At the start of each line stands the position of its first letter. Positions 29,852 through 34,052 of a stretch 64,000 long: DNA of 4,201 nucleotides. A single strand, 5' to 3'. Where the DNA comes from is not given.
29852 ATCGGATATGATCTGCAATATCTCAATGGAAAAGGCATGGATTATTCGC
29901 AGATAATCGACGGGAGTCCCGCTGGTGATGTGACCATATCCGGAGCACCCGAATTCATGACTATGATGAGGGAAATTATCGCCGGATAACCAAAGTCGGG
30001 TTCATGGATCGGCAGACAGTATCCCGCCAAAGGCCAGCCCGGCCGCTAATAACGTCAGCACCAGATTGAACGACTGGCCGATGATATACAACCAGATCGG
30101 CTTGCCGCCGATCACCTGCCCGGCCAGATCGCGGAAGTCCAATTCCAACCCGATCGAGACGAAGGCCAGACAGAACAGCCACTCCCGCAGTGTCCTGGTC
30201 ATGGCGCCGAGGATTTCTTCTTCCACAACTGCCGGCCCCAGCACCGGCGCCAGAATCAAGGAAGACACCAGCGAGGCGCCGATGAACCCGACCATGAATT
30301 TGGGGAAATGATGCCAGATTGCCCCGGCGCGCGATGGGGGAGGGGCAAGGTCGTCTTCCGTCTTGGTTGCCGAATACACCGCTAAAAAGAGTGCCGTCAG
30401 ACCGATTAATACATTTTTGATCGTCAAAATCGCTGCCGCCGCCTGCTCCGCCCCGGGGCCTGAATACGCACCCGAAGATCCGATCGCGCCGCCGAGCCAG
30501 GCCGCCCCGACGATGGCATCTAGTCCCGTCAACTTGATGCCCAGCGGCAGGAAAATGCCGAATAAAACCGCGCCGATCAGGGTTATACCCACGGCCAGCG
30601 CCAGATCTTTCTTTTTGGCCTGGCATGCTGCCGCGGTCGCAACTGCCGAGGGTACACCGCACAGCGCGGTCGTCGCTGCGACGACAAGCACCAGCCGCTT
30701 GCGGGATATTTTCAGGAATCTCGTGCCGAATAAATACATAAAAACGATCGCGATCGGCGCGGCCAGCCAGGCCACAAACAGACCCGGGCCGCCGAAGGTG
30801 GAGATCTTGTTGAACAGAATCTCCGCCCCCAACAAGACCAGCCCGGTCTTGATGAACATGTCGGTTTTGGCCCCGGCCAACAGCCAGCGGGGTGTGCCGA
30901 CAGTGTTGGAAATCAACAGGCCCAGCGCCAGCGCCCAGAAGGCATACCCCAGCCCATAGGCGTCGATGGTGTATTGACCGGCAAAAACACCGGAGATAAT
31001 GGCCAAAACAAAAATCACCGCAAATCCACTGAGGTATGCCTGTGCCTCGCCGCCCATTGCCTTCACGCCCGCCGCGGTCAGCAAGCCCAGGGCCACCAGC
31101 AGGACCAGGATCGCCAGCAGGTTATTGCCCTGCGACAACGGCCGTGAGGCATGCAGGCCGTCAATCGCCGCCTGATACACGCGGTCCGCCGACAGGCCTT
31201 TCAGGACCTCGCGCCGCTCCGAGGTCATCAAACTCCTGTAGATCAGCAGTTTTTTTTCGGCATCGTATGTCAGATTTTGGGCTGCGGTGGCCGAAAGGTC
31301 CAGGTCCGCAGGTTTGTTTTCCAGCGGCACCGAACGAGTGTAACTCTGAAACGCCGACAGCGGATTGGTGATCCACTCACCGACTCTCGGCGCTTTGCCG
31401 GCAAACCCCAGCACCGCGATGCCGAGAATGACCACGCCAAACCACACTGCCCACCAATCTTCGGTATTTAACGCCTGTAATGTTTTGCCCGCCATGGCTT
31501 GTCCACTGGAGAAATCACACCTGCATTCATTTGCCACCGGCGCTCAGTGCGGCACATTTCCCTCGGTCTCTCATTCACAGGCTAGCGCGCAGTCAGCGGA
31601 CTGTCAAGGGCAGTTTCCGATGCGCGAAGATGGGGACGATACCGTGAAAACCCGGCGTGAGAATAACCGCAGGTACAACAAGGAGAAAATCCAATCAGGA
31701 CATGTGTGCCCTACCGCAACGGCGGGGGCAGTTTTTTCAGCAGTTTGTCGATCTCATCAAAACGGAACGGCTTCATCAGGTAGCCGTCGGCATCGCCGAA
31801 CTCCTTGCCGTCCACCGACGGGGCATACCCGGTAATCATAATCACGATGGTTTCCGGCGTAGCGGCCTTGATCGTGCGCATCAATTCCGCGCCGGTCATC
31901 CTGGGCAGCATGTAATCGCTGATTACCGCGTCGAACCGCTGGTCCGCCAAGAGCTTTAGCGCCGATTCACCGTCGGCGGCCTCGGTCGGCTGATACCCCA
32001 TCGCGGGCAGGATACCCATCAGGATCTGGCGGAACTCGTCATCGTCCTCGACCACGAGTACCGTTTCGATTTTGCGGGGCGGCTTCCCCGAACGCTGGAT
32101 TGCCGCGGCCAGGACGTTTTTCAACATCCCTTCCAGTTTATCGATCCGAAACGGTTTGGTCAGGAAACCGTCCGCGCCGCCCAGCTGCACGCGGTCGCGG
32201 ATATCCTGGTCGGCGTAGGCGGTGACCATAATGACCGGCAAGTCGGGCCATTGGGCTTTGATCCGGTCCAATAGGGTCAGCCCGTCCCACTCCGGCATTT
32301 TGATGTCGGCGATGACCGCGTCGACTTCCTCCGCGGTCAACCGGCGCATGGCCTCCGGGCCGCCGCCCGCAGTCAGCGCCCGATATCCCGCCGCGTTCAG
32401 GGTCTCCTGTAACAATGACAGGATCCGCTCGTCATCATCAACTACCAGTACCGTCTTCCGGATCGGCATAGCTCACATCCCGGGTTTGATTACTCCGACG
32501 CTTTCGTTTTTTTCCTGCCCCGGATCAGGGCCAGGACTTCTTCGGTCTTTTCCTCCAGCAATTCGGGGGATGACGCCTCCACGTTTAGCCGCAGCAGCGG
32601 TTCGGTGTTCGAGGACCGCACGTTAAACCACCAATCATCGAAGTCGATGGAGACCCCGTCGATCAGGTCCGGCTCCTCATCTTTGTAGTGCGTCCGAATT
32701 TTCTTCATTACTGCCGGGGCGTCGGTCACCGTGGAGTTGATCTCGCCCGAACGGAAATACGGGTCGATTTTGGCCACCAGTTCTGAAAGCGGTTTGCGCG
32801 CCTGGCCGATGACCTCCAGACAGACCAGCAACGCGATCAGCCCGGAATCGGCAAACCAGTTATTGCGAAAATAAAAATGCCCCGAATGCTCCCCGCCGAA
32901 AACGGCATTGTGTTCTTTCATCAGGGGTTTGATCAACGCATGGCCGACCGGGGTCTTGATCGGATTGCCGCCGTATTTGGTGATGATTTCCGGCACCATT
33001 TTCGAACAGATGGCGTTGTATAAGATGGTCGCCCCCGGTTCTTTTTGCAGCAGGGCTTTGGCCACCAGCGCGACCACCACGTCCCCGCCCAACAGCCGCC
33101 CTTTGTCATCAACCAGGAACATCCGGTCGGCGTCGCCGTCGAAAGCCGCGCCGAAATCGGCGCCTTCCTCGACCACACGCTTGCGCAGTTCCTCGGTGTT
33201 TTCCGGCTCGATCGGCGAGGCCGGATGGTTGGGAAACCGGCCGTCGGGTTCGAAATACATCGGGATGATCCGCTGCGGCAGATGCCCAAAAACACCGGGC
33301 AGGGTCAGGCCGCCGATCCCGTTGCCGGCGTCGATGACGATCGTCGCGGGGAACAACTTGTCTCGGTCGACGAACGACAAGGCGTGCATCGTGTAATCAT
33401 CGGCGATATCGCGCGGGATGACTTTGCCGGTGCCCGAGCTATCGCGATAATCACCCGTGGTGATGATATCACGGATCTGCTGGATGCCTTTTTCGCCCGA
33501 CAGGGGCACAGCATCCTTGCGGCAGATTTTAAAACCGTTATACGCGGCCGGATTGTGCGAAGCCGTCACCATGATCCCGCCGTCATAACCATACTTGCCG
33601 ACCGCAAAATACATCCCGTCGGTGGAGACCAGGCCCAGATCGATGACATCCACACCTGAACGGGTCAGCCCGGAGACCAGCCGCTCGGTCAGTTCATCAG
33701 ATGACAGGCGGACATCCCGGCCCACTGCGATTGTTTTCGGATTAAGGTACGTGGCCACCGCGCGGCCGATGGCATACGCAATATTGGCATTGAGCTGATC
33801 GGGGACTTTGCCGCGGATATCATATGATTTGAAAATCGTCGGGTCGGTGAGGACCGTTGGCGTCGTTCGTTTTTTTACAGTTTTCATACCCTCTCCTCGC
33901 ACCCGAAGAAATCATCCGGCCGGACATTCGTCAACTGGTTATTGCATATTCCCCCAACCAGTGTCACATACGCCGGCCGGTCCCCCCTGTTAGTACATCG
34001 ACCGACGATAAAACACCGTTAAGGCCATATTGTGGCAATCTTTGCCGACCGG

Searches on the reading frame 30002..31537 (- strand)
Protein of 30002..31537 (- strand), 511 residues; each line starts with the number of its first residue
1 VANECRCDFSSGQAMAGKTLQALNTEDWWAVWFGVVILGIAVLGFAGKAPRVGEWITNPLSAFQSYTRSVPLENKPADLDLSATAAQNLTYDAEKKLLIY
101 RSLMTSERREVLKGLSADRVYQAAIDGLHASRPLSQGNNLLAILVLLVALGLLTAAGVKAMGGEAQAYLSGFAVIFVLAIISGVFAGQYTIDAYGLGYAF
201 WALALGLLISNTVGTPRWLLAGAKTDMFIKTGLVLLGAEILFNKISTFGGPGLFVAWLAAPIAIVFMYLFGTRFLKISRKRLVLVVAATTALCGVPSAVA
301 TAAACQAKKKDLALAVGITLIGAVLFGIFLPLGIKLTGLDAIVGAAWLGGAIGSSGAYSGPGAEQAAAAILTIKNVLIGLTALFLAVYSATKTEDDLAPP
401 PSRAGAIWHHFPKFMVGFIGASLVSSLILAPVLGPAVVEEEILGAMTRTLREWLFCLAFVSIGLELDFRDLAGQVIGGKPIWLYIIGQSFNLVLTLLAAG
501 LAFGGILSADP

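Call 84: search_protein_families(library=pfam, proteins=[window:30002-31537:-], max_evalue=0.00001)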
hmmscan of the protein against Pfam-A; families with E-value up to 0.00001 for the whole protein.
window:30002-31537:- (511 aa): 1 family
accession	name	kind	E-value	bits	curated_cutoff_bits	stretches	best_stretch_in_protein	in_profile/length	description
PF03601.19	Cons_hypoth698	-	1.3e-29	103.6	24.5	1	171-472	2-294/304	Conserved hypothetical protein 698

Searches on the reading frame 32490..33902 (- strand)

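Call 84: search_protein_families(library=pfam, proteins=[window:32490-33902:-], max_evalue=0.00001)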
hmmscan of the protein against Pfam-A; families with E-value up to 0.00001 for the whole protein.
window:32490-33902:- (470 aa): 4 families
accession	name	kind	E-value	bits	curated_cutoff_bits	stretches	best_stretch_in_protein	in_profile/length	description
PF02878.22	PGM_PMM_I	-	2.1e-40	138.1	22.5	1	23-152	3-136/138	Phosphoglucomutase/phosphomannomutase, alpha/beta/alpha domain I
PF02880.22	PGM_PMM_III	-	1.6e-26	93.1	20.7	1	273-380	2-113/115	Phosphoglucomutase/phosphomannomutase, alpha/beta/alpha domain III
PF02879.22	PGM_PMM_II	-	3e-21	76.3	29.3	1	169-268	2-103/103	Phosphoglucomutase/phosphomannomutase, alpha/beta/alpha domain II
PF00408.26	PGM_PMM_IV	-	4.9e-11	43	23.1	1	387-457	1-66/68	Phosphoglucomutase/phosphomannomutase, C-terminal domain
